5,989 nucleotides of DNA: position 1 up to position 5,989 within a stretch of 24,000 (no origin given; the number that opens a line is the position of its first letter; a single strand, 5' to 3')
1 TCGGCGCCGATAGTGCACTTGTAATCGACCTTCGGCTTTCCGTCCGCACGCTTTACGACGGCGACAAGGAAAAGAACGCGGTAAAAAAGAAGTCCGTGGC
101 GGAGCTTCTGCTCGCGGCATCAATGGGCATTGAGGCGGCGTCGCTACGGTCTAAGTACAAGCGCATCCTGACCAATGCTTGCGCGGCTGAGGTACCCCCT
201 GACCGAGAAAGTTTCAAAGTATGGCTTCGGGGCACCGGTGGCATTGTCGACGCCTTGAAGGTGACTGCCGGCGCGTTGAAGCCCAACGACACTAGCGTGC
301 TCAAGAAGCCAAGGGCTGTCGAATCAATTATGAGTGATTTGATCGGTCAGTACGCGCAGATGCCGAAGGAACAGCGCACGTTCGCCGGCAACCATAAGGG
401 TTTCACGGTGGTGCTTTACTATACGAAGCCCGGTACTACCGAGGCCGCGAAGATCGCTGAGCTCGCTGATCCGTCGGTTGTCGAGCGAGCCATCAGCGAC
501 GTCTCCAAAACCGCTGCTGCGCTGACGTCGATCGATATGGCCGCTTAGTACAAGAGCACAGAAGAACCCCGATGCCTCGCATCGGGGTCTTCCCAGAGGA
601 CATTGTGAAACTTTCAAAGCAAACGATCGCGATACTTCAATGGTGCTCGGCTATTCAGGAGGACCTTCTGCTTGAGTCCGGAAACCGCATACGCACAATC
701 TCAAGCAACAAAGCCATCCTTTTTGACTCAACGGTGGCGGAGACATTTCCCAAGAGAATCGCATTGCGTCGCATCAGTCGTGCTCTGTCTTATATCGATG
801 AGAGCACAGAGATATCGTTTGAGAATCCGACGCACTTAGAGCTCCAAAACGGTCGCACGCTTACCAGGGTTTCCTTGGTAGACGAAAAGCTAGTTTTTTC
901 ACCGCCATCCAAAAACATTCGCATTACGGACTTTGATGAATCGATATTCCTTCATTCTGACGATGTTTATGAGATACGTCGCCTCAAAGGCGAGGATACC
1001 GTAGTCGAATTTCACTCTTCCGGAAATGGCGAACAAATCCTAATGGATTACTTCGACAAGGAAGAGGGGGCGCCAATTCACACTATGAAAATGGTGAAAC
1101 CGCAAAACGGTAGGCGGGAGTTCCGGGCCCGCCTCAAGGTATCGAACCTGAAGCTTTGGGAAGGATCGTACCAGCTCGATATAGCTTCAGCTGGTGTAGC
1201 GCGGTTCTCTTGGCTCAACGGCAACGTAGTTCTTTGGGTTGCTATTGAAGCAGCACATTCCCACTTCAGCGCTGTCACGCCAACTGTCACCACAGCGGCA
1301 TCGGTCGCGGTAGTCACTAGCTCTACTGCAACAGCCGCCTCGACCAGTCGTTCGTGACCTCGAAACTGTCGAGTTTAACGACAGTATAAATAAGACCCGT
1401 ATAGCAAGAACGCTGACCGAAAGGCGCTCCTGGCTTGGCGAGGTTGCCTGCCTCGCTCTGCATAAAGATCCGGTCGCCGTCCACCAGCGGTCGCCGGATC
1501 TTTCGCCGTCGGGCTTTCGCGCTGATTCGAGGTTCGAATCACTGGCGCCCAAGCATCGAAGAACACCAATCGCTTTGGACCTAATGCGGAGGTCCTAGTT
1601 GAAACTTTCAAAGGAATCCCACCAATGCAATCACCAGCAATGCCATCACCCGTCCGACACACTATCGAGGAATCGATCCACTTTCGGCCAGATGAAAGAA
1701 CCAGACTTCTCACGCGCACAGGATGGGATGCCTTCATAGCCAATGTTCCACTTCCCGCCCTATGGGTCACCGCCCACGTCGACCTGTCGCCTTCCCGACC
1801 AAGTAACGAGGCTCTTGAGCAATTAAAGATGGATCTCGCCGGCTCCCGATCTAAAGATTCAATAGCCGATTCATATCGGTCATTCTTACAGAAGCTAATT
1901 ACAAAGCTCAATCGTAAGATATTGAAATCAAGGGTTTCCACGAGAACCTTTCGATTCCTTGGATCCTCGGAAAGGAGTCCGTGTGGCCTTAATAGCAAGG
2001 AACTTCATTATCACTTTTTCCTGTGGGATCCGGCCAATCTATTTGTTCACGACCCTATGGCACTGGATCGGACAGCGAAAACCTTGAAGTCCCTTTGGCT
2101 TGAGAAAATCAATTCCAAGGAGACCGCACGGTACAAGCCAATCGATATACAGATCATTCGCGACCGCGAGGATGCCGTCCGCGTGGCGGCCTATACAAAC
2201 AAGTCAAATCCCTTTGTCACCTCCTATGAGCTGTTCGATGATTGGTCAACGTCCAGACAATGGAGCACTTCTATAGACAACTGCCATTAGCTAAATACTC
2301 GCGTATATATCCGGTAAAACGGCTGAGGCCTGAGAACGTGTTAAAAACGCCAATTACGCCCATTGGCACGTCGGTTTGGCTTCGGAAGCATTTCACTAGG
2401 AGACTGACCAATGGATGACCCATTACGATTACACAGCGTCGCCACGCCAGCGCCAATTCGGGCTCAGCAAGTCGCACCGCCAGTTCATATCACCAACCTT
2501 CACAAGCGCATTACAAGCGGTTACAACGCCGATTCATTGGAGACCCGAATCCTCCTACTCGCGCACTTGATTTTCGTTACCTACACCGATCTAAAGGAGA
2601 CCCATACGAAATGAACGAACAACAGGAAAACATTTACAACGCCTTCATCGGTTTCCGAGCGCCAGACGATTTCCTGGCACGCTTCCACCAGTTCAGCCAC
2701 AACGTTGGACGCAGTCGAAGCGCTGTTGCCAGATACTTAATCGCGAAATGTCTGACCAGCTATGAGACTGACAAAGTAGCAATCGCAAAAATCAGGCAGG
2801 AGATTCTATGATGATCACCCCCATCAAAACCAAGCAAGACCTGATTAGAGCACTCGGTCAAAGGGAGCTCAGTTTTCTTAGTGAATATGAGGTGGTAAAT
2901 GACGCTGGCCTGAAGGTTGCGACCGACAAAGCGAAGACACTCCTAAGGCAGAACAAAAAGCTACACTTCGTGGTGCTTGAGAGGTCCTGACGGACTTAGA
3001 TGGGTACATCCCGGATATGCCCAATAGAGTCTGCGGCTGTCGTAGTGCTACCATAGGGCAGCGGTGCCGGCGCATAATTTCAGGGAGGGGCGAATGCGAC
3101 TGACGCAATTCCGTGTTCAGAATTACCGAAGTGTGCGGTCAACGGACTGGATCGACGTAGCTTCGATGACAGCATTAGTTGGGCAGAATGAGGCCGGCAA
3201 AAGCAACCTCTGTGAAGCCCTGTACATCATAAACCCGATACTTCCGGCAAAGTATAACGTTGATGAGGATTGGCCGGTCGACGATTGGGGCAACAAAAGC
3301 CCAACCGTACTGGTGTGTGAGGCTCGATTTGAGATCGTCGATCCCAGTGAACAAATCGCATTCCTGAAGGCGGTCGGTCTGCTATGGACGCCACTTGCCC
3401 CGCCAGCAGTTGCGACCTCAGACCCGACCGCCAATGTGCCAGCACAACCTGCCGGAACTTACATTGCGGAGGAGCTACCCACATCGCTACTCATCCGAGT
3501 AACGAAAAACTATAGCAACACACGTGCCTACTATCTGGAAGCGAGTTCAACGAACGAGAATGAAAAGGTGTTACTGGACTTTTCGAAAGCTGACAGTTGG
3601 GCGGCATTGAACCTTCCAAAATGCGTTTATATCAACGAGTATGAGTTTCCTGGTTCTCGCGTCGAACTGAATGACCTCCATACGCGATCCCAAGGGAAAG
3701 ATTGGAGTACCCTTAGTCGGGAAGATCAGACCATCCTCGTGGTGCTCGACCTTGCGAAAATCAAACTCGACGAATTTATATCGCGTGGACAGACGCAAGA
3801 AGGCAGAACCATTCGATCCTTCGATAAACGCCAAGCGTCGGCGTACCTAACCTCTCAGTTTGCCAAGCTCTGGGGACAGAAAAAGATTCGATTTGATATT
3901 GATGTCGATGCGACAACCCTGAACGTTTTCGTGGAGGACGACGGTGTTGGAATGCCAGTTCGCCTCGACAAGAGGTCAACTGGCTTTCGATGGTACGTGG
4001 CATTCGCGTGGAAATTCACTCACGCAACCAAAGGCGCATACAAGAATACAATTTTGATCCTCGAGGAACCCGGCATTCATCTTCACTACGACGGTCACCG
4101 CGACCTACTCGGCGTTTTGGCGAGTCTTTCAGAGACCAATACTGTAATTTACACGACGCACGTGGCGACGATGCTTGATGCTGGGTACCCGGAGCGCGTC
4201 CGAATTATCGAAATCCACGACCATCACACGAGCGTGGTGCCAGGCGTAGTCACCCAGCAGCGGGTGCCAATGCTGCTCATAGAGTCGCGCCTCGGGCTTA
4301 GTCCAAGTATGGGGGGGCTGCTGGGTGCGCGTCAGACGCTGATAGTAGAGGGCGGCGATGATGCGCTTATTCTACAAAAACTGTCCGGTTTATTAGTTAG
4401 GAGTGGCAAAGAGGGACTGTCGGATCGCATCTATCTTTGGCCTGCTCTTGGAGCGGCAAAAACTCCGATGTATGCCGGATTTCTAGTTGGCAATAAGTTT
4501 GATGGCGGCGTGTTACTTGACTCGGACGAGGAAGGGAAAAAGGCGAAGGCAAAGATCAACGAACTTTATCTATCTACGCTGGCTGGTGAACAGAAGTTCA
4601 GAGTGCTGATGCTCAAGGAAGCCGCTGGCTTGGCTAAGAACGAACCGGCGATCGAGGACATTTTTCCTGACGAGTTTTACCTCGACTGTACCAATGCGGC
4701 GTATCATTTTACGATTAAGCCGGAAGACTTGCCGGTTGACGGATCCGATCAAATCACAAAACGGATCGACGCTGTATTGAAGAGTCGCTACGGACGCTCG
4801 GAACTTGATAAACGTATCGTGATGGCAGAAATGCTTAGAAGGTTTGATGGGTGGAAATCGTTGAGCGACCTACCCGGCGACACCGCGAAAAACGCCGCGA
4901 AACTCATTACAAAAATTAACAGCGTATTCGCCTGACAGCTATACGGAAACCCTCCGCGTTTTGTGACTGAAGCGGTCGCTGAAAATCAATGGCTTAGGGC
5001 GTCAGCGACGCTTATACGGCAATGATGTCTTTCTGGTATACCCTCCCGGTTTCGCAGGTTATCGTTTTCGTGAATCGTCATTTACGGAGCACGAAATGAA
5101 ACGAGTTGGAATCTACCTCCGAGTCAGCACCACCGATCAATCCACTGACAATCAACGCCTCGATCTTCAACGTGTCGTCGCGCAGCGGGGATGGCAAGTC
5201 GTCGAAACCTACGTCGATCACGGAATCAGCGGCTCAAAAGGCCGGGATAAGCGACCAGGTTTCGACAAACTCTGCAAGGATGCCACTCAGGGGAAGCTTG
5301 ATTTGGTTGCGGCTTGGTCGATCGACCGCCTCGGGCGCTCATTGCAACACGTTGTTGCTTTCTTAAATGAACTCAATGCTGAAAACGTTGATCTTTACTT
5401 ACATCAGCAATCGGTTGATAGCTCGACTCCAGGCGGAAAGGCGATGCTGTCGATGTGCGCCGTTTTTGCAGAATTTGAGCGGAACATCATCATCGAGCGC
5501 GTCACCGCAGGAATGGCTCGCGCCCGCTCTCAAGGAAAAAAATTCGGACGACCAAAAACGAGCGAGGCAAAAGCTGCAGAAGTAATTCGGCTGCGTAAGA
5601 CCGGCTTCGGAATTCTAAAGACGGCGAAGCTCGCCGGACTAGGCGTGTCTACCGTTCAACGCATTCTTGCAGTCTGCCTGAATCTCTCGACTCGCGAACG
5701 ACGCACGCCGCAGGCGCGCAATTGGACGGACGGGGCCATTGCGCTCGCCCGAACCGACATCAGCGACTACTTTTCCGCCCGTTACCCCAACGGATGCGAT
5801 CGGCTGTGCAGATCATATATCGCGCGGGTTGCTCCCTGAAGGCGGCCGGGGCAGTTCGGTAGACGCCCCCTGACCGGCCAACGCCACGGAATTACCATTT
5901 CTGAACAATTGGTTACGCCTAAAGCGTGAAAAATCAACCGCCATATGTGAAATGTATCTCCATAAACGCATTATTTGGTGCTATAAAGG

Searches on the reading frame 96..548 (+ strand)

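Call 78: search_protein_families(library=phrogs, proteins=[window:96-548:+], max_evalue=0.01)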
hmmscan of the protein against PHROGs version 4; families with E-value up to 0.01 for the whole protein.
window:96-548:+ (150 aa): 1 family
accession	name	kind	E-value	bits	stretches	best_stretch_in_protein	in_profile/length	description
phrog_9673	-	unknown function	0.0062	17.8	0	115-143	7-35/87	-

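Call 79: search_protein_families(library=pfam, proteins=[window:96-548:+], max_evalue=0.001)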
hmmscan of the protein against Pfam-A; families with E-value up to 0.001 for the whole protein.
window:96-548:+ (150 aa): 0 families

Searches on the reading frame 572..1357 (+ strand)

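Call 78: search_protein_families(library=phrogs, proteins=[window:572-1357:+], max_evalue=0.01)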
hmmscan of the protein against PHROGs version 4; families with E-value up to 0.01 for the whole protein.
window:572-1357:+ (261 aa): 1 family
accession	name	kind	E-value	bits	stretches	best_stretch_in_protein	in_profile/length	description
phrog_223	-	DNA, RNA and nucleotide metabolism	6.9e-32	111.8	1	12-230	1-221/222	DNA polymerase processivity factor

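Call 79: search_protein_families(library=pfam, proteins=[window:572-1357:+], max_evalue=0.001)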
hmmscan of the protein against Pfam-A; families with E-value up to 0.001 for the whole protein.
window:572-1357:+ (261 aa): 0 families

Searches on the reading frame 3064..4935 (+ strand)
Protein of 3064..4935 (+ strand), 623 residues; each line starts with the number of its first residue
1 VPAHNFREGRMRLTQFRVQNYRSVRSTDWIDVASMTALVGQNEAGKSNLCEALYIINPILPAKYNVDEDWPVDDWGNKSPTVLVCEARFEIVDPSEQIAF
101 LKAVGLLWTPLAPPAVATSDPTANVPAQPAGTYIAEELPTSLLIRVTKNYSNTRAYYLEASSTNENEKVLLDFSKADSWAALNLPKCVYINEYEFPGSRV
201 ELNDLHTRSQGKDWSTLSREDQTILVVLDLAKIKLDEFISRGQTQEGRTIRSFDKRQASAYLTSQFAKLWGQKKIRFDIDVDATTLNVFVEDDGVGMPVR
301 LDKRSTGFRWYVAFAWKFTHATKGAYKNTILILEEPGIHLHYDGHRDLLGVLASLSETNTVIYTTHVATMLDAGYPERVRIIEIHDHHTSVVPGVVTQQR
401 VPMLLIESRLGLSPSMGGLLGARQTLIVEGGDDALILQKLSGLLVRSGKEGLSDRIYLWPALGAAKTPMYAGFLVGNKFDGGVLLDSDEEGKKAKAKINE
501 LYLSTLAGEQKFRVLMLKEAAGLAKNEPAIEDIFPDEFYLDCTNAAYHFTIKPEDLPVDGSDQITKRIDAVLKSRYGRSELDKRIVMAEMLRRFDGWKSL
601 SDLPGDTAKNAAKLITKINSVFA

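Call 4: search_protein_families(library=pfam, proteins=[window:3064-4935:+], max_evalue=0.01)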
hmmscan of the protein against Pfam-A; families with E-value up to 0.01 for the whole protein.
window:3064-4935:+ (623 aa): 3 families
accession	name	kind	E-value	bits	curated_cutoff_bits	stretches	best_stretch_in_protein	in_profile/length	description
PF13175.12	AAA_15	-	1e-17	65.3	32.1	2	11-56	1-46/374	AAA ATPase domain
PF13304.12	AAA_21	-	8.8e-09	36.3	27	1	305-366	239-298/304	AAA domain, putative AbiEii toxin, Type IV TA system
PF02463.25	SMC_N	-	0.00022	21.2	40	1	13-55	2-47/220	RecF/RecN/SMC N terminal domain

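Call 7: search_protein_families(library=ncbifam, proteins=[window:3064-4935:+], max_evalue=1)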
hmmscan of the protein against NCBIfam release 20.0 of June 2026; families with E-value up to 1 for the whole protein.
window:3064-4935:+ (623 aa): 20 families
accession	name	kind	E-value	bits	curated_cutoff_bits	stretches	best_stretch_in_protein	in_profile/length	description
NF010680.0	PRK14079.1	equivalog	4.7e-06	25.9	386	1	11-55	1-45/349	recombination protein F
TIGR00611.2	recf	equivalog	3.5e-05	23.1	172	1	13-56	1-44/339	DNA replication/repair protein RecF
NF002244.0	PRK01156.1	equivalog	8.8e-05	20.8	847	1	250-367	750-869/895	DNA double-strand break repair ATPase Rad50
NF038234.1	retron_eff_Eco8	equivalog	0.00037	19.2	250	1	11-53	1-43/679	retron Eco8 family effector endonuclease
NF040873.1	AztA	equivalog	0.00043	19.9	220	1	30-53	15-38/191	zinc ABC transporter ATP-binding protein AztA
TIGR01166.1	cbiO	subfamily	0.00067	19.2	211.8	1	325-367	143-186/190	cobalt ABC transporter, ATP-binding protein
NF041034.1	Rad50_Sulf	equivalog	0.0015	16.5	1000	1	296-370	772-847/872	DNA double-strand break repair ATPase Rad50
TIGR04521.1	ECF_ATPase_2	equivalog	0.0022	17.1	330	1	325-367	160-204/279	energy-coupling factor transporter ATPase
NF041760.1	PtuA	equivalog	0.0061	15.5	500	1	4-54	43-93/524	retron Ec78 anti-phage system effector ATPase PtuA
TIGR04520.1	ECF_ATPase_1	equivalog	0.0075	15.7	315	1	325-384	152-211/269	energy-coupling factor transporter ATPase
NF010171.0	PRK13652.1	equivalog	0.0087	15.2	476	1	326-371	154-201/277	cobalt transporter ATP-binding subunit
NF047739.1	antiphage_MADS3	equivalog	0.015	14.4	420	1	14-61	3-49/427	methylation-associated defense system AAA family ATPase MAD3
NF010068.0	PRK13548.1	equivalog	0.018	14.2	261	1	32-53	30-51/261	heme ABC transporter ATP-binding protein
TIGR02857.1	CydD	equivalog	0.023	13.6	435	1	305-369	460-518/529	thiol reductant ABC exporter subunit CydD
TIGR02868.1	CydC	equivalog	0.043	12.4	329.05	1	328-366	490-528/530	thiol reductant ABC exporter subunit CydC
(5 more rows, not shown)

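Call 8: search_protein_families(library=padloc, proteins=[window:3064-4935:+], max_evalue=1)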
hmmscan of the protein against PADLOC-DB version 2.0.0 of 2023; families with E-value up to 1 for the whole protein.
window:3064-4935:+ (623 aa): 91 families (the best 25 are shown)
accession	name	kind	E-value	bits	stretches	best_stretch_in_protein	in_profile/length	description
PDLC02979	AriA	-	5.6e-19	67.2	2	280-366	290-368/373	-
PDLC02358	Old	-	4.4e-16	56.8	2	11-55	2-45/578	Old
PDLC04178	HEC-01A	-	3.6e-15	53.9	2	10-56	6-51/399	-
PDLC04177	HEC-01A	-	5.1e-13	46.8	2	254-417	228-386/393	-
PDLC02335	AbiLi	-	8.5e-12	42.8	1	10-379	48-248/326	AbiLi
PDLC04175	HEC-01A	-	3.3e-11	40.8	2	12-61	5-53/363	-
PDLC04135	mad3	-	9.1e-11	39.9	2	12-54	1-43/374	mads_3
PDLC00075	GajA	-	1.4e-10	38.3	2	304-495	249-428/536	AAA ATPase domain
PDLC04182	HEC-01A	-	1.8e-10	38.4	2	12-57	3-55/406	-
PDLC04176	HEC-01A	-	2e-10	38.6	1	11-59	1-49/371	-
PDLC00070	GajA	-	3.3e-10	37.2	2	11-56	1-45/596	AAA ATPase domain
PDLC00094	GajA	-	5e-10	36.5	2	11-55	1-44/569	AAA ATPase domain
PDLC02980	AriA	-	1.5e-09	36.3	2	323-368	258-300/304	-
PDLC00098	GajA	-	1.5e-09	35.1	2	11-56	1-46/534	AAA ATPase domain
PDLC03878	NsnB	-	1.6e-09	36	2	13-56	2-44/345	-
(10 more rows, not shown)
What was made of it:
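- Checked: The neighbouring gene at 3064-4935 is an OLD/GajA/AriA-like AAA_15 ATPase (calls 4, 8).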

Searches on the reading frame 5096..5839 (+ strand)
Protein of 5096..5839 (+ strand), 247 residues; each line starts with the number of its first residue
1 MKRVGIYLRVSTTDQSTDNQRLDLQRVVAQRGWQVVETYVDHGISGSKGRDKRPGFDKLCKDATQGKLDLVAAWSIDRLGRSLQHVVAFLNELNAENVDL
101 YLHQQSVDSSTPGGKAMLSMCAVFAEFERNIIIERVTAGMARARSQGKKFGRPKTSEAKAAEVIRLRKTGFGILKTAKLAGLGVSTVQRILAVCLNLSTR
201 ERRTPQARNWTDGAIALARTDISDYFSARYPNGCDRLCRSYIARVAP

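Call 4: search_protein_families(library=pfam, proteins=[window:5096-5839:+], max_evalue=0.01)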
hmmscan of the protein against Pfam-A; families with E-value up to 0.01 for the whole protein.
window:5096-5839:+ (247 aa): 3 families
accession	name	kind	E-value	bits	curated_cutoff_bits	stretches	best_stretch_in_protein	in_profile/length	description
PF00239.26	Resolvase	-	3.7e-44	150.8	23.3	1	6-149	3-145/145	Resolvase, N terminal domain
PF02796.21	HTH_7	-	1.6e-05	25.3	23.8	1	151-192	1-43/45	Helix-turn-helix domain of resolvase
PF13384.12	HTH_23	-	0.0036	17.5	24.6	0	155-191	2-38/50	Homeodomain-like domain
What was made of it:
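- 5096..5839 (+): Serine recombinase (resolvase). Context only; it possibly travels with the cassette. PF00239 at 3.7e-44 (call 4).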
